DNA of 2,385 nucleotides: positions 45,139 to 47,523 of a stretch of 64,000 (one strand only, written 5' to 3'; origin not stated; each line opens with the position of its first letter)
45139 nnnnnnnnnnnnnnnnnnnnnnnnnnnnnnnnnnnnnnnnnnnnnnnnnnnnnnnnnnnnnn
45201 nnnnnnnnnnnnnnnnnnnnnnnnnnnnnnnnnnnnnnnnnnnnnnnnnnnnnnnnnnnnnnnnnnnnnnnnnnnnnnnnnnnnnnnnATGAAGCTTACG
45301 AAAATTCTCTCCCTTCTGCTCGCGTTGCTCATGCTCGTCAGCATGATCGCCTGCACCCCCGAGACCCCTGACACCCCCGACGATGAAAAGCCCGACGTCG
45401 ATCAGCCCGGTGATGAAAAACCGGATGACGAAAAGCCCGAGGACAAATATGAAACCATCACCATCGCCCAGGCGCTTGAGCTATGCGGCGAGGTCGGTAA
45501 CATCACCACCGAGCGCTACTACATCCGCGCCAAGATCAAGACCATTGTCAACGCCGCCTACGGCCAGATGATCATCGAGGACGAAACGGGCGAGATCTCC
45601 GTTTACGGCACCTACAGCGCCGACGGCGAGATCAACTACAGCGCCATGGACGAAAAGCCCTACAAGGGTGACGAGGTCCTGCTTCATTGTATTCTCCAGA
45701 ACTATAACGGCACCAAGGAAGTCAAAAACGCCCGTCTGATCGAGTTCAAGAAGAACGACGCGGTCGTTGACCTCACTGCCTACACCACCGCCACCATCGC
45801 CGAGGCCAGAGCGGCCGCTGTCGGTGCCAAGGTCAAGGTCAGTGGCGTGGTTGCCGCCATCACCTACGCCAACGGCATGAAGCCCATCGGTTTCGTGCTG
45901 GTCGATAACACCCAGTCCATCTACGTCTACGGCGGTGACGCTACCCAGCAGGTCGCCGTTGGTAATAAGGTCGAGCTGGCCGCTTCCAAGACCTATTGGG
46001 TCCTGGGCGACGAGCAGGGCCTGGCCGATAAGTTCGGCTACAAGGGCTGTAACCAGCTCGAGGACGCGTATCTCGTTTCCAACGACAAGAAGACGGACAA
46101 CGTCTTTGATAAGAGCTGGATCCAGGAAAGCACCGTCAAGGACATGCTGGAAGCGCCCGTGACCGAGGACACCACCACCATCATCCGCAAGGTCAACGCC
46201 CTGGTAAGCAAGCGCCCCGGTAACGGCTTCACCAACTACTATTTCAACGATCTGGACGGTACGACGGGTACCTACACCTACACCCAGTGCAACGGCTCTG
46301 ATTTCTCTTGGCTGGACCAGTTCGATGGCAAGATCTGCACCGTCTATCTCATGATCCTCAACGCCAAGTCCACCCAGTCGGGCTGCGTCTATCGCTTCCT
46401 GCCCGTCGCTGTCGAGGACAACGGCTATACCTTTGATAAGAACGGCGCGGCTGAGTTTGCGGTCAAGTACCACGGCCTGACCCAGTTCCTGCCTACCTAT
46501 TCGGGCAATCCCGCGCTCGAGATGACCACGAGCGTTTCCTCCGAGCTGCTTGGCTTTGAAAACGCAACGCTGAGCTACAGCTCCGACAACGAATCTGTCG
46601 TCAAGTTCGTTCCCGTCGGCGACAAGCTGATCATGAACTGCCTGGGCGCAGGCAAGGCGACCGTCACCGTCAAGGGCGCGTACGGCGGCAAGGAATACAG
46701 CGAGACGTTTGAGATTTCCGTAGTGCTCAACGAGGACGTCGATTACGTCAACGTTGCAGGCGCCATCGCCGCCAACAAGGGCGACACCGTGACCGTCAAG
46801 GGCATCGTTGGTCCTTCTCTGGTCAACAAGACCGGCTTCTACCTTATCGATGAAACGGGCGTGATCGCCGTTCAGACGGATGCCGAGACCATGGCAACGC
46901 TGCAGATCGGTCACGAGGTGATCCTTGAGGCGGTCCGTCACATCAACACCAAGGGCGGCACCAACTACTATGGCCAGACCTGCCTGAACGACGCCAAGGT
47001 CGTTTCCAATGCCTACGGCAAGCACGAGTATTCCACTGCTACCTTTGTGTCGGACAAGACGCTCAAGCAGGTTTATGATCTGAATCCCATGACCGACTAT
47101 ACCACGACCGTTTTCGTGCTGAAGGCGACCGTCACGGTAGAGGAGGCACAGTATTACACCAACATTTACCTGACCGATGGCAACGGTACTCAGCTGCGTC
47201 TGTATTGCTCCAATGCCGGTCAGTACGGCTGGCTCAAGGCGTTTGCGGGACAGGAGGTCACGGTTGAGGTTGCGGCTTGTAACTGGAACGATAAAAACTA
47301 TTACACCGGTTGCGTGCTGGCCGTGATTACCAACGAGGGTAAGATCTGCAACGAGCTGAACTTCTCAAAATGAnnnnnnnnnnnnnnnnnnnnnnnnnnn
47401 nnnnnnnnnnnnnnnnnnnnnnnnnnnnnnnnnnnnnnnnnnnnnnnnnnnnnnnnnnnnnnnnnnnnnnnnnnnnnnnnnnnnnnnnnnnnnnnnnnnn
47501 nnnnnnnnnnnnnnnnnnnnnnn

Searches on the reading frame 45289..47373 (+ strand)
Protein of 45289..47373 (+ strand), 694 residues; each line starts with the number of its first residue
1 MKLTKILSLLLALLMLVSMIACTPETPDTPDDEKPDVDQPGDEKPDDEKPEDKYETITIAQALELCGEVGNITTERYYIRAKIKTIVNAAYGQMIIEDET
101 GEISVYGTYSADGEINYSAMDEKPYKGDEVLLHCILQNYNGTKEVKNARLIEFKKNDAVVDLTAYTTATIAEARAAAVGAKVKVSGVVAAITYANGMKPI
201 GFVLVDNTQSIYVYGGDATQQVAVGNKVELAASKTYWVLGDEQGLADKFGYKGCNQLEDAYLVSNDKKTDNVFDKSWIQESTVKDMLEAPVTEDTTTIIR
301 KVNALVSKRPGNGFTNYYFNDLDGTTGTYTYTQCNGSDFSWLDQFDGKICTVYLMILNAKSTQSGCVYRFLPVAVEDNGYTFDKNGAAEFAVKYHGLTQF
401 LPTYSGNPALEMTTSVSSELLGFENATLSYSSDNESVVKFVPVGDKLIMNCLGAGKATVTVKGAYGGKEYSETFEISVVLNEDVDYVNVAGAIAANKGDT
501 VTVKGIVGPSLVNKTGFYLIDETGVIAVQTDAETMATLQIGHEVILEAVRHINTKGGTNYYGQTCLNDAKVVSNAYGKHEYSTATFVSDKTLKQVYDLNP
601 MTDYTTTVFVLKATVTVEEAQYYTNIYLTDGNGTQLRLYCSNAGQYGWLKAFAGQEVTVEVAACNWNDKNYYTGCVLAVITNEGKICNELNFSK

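Call 11: find_encoding_contigs(protein=window:45289-47373:+, flank=3000, max_places=4)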
Protein window:45289-47373:+ (694 aa): 15 contigs read that carry it; 4 places shown.
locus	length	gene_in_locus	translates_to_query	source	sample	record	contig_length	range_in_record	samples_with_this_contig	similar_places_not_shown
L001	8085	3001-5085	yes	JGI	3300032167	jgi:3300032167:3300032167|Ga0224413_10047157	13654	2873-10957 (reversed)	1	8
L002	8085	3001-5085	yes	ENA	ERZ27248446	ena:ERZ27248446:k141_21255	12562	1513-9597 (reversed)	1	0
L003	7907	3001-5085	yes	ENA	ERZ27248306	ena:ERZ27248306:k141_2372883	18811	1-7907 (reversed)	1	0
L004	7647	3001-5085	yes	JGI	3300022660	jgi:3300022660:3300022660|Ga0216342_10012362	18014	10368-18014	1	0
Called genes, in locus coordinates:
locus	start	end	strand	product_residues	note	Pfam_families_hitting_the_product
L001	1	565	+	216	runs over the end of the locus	PF02254:TrkA_N, PF02080:TrkA_C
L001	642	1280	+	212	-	-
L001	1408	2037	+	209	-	PF01741:MscL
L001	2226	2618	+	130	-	-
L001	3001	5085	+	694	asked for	-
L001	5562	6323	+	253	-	PF06271:RDD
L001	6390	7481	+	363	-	PF17912:OB_MalK (faint), PF00005:ABC_tran, PF13304:AAA_21 (faint), PF17850:CysA_C_terminal (weak)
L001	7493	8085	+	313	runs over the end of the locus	PF00528:BPD_transp_1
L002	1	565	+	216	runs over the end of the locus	PF02254:TrkA_N, PF02080:TrkA_C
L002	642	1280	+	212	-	-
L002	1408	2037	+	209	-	PF01741:MscL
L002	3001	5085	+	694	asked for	-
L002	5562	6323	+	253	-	PF06271:RDD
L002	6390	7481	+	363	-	PF17912:OB_MalK (faint), PF00005:ABC_tran, PF13304:AAA_21 (faint), PF17850:CysA_C_terminal (weak)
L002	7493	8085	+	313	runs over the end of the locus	PF00528:BPD_transp_1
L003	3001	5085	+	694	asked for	-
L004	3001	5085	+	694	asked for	-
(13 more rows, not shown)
